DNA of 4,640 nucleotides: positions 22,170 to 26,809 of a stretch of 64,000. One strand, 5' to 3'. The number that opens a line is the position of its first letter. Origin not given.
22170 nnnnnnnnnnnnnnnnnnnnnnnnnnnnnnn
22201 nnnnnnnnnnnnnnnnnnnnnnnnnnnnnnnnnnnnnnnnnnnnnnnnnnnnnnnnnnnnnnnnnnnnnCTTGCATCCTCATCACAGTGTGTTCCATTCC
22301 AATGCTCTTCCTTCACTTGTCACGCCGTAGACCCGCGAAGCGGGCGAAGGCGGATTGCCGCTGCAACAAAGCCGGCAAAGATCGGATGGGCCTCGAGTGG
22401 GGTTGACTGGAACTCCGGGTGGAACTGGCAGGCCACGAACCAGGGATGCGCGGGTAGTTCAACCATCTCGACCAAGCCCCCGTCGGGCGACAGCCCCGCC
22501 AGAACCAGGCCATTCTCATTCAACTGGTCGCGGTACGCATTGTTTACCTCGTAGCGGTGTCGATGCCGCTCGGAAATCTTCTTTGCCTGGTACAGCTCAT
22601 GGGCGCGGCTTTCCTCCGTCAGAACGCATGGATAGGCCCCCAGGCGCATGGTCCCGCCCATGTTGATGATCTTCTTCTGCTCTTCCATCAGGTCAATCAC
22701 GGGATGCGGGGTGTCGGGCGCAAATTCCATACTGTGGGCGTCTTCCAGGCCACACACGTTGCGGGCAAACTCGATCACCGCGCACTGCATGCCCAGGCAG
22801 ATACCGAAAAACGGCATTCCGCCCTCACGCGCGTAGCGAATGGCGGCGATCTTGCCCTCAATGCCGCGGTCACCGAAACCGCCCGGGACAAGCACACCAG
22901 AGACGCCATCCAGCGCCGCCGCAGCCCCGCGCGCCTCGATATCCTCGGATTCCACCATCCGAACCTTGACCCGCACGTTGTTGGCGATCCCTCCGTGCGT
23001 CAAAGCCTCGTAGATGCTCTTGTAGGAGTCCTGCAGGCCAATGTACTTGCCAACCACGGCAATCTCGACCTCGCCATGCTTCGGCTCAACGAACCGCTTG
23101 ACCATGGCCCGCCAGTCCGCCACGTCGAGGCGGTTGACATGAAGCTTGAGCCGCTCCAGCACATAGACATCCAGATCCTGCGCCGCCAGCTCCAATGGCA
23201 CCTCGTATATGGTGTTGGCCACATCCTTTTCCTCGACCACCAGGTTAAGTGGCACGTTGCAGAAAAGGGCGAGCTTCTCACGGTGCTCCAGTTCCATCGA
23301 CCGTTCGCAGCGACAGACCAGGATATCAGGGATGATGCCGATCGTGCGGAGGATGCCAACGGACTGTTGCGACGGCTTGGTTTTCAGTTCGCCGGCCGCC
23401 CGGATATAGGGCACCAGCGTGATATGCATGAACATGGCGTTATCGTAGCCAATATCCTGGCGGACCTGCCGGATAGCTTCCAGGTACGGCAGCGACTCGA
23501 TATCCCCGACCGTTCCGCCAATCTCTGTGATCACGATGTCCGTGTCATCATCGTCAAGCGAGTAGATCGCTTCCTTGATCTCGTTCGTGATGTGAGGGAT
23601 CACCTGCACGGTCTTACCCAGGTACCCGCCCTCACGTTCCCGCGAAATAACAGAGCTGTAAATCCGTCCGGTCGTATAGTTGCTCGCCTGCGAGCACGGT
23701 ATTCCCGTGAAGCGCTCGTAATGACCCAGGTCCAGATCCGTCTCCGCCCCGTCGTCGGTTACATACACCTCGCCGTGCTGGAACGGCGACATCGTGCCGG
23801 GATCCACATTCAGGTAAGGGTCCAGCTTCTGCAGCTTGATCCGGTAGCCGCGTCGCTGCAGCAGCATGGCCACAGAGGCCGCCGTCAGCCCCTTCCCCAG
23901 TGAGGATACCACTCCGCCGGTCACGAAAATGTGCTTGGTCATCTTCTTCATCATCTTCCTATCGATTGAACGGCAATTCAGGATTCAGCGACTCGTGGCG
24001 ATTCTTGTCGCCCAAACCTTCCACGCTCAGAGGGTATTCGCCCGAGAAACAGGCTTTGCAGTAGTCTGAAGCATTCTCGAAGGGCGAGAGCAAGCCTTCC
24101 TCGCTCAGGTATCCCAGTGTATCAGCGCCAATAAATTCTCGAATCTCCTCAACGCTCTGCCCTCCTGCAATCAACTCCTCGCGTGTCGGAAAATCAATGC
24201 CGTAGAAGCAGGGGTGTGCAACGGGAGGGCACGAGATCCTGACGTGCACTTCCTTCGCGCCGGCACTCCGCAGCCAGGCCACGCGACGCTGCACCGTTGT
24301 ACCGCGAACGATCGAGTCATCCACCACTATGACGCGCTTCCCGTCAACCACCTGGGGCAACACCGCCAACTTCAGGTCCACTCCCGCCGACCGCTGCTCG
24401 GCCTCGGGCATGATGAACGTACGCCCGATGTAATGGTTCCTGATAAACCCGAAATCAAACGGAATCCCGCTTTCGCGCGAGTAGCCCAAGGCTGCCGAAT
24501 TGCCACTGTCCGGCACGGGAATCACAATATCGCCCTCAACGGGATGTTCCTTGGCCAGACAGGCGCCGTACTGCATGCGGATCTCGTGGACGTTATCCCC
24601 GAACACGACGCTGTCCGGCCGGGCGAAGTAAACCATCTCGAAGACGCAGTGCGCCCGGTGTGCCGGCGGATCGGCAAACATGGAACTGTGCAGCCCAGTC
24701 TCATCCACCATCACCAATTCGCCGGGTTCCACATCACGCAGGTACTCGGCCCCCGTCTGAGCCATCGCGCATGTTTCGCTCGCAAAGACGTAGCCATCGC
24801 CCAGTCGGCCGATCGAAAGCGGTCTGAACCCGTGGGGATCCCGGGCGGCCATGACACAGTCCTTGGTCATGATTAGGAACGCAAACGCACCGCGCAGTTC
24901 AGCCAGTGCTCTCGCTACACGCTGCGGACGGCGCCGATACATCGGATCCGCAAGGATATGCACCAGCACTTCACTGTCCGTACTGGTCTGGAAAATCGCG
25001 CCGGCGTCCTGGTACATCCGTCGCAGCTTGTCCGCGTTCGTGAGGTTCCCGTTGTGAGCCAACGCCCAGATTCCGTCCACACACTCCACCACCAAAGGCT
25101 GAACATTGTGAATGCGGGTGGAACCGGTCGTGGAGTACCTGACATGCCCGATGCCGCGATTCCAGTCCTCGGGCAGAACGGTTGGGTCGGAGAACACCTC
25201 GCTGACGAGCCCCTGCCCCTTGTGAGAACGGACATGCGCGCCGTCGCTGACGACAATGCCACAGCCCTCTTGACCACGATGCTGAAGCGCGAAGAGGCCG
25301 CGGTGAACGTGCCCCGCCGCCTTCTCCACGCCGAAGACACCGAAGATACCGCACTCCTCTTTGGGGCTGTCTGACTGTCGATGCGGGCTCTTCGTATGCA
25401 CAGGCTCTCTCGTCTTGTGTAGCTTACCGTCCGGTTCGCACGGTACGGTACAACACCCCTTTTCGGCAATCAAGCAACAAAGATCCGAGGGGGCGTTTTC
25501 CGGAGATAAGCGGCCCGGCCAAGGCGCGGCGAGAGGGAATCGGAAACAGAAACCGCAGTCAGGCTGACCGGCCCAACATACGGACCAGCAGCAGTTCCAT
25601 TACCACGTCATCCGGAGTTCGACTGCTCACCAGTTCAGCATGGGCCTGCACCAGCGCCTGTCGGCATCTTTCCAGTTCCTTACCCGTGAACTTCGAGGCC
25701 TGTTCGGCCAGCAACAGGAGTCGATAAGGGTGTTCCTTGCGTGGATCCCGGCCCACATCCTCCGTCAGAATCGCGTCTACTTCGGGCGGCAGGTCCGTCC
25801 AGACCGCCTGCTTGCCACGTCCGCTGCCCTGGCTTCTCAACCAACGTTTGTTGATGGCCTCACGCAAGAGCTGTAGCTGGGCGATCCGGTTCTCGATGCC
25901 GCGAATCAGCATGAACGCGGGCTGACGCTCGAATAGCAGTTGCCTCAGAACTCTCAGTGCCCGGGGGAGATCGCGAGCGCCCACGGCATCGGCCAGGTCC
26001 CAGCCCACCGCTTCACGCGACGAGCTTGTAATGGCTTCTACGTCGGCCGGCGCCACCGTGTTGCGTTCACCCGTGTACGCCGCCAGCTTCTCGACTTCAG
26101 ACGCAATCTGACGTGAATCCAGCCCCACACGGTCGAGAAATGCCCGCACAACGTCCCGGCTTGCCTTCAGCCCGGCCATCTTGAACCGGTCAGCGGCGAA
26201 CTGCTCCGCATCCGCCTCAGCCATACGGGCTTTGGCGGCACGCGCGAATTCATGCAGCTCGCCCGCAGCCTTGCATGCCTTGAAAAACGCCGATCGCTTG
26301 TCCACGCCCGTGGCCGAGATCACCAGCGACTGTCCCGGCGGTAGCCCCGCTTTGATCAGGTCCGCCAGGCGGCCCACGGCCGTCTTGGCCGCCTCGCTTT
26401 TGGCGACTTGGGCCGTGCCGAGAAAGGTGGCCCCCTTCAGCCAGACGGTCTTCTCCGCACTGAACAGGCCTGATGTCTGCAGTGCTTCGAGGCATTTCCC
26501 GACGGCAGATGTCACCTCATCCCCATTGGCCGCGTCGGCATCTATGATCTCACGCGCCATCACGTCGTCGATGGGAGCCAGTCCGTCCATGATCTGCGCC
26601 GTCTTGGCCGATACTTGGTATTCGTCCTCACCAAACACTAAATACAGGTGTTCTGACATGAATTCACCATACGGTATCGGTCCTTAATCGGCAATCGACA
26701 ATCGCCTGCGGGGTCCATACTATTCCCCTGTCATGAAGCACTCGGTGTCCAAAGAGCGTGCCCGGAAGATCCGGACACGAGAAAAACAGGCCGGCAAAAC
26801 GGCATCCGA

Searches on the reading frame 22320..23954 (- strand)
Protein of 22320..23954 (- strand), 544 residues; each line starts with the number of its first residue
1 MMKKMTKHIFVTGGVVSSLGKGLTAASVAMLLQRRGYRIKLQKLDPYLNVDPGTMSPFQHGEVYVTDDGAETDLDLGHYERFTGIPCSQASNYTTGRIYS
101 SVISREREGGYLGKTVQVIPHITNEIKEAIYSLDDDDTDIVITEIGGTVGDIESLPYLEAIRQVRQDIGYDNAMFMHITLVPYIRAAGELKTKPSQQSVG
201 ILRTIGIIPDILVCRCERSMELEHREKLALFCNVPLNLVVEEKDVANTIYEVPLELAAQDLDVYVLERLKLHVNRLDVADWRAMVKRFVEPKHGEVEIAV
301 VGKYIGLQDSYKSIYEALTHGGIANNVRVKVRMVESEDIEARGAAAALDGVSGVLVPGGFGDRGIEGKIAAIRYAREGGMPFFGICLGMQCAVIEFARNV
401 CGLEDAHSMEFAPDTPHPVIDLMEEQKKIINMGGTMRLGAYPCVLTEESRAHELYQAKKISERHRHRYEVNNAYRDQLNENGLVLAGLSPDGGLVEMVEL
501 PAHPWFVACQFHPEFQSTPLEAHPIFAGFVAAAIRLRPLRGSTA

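Call 8: search_protein_families(library=pfam, proteins=[window:22320-23954:-], max_evalue=0.001)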
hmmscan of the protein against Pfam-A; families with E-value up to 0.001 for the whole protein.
window:22320-23954:- (544 aa): 3 families
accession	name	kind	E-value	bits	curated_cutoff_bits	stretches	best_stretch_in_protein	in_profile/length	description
PF06418.20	CTP_synth_N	-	9.2e-120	399.4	26.1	1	7-271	1-265/265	CTP synthase N-terminus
PF00117.34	GATase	-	7.8e-42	143.5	22.8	1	307-531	2-189/190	Glutamine amidotransferase class-I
PF07722.19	Peptidase_C26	-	3.4e-07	30.7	20.5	1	369-514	95-219/219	Peptidase C26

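Call 9: search_protein_families(library=ncbifam, proteins=[window:22320-23954:-], max_evalue=0.001)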
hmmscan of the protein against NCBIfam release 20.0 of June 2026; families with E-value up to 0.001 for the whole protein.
window:22320-23954:- (544 aa): 8 families
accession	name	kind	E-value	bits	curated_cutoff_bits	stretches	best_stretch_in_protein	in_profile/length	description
NF003792.0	PRK05380.1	equivalog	4.2e-254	844.2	308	1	5-535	2-528/534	CTP synthase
TIGR00337.1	PyrG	equivalog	2.6e-242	805.1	462.75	1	5-532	2-526/526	glutamine hydrolyzing CTP synthase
NF004836.1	PRK06186.1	equivalog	2.1e-43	148.1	260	1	296-533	1-227/228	CTP synthase C-terminal region-related (seleno)protein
TIGR01368.1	CPSaseIIsmall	equivalog_domain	9.6e-08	31.4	307.35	0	465-532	295-358/361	glutamine-hydrolyzing carbamoyl-phosphate synthase small subunit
NF009475.0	PRK12838.1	equivalog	2.5e-05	23.4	221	0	352-425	212-281/359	carbamoyl phosphate synthase small subunit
NF001975.0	PRK00758.1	equivalog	9.9e-05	22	198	0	334-400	26-89/185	GMP synthase subunit A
NF008471.0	PRK11366.1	equivalog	0.00012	21.7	266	0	488-533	199-244/254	gamma-glutamyl-gamma-aminobutyrate hydrolase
NF005849.0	PRK07765.1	equivalog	0.00031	20.1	308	1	328-397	24-94/219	aminodeoxychorismate/anthranilate synthase component II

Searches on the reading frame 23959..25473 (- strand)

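Call 8: search_protein_families(library=pfam, proteins=[window:23959-25473:-], max_evalue=0.001)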
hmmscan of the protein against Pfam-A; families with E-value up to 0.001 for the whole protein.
window:23959-25473:- (504 aa): 5 families
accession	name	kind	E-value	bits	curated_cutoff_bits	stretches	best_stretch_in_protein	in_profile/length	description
PF13522.11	GATase_6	-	2e-22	80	27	1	106-233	12-130/130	Glutamine amidotransferase domain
PF13537.11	GATase_7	-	5.3e-20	72.1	25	1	122-237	11-121/123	Glutamine amidotransferase domain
PF13230.11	GATase_4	-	5e-08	32.6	23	1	108-185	75-148/272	Glutamine amidotransferases class-II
PF12481.13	DUF3700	-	1.2e-06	28.6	27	1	123-263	65-201/228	Aluminium induced protein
PF00156.33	Pribosyltran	-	3.1e-06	27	26.3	1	371-413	80-122/158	Phosphoribosyl transferase domain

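Call 9: search_protein_families(library=ncbifam, proteins=[window:23959-25473:-], max_evalue=0.001)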
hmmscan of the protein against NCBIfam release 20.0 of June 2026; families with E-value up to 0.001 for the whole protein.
window:23959-25473:- (504 aa): 10 families
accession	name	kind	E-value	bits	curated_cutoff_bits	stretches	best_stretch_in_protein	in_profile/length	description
TIGR01134.1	purF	equivalog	7.2e-155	516.6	350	1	41-481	1-432/432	amidophosphoribosyltransferase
NF001484.0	PRK00331.1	subfamily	3.7e-32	111.5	381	1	41-273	2-233/601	isomerizing glutamine--fructose-6-phosphate transaminase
TIGR01135.1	glmS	equivalog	1.6e-29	102.9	418.05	1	41-262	1-221/607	glutamine--fructose-6-phosphate transaminase (isomerizing)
TIGR01536.1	asn_synth_AEB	equivalog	5.7e-22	78.4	267.1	1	41-243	1-171/517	asparagine synthase (glutamine-hydrolyzing)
NF006949.0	PRK09431.1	equivalog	7.4e-16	57.8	499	1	123-256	59-183/554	asparagine synthase B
TIGR03108.1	eps_aminotran_1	hypoth_equivalog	3.2e-10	39.3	816.9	1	107-239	45-168/628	XrtA/PEP-CTERM system amidotransferase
TIGR03104.1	trio_amidotrans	equivalog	2.7e-08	32.5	570.1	1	108-241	45-169/589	N-acetylglutaminylglutamine amidotransferase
TIGR01251.1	ribP_PPkin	subfamily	6.9e-06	25.2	113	1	375-416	207-248/309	ribose-phosphate diphosphokinase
NF002095.0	PRK00934.1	equivalog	7.1e-05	22.1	296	1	371-413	198-240/287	ribose-phosphate diphosphokinase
NF002620.0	PRK02277.1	subfamily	0.00051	19.8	115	1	375-411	138-174/201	orotate phosphoribosyltransferase-like protein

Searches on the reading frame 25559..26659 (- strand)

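Call 8: search_protein_families(library=pfam, proteins=[window:25559-26659:-], max_evalue=0.001)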
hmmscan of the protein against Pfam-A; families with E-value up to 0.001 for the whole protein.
window:25559-26659:- (366 aa): 2 families
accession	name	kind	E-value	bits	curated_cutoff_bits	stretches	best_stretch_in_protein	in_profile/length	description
PF21694.2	DNA_pol3_delta_C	-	2.6e-09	37.6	27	1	308-361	68-121/121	DNA polymerase III delta subunit, C-terminal domain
PF06144.19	DNA_pol3_delta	-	2.6e-06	27.9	21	1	6-130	1-115/124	DNA polymerase III, delta subunit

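Call 9: search_protein_families(library=ncbifam, proteins=[window:25559-26659:-], max_evalue=0.001)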
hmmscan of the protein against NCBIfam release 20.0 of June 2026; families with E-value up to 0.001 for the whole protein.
window:25559-26659:- (366 aa): 4 families
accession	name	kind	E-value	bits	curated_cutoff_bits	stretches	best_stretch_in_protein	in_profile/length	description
TIGR01128.2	holA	equivalog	6.6e-47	160.4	80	2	5-272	1-252/316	DNA polymerase III subunit delta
NF004165.0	PRK05629.1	equivalog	2.2e-13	50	301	1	4-242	8-221/319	DNA polymerase III subunit delta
NF005918.0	PRK07914.1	equivalog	8.2e-12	45.2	420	1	3-252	6-233/321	hypothetical protein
NF004570.0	PRK05907.1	equivalog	7.6e-05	22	480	1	153-244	146-238/316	hypothetical protein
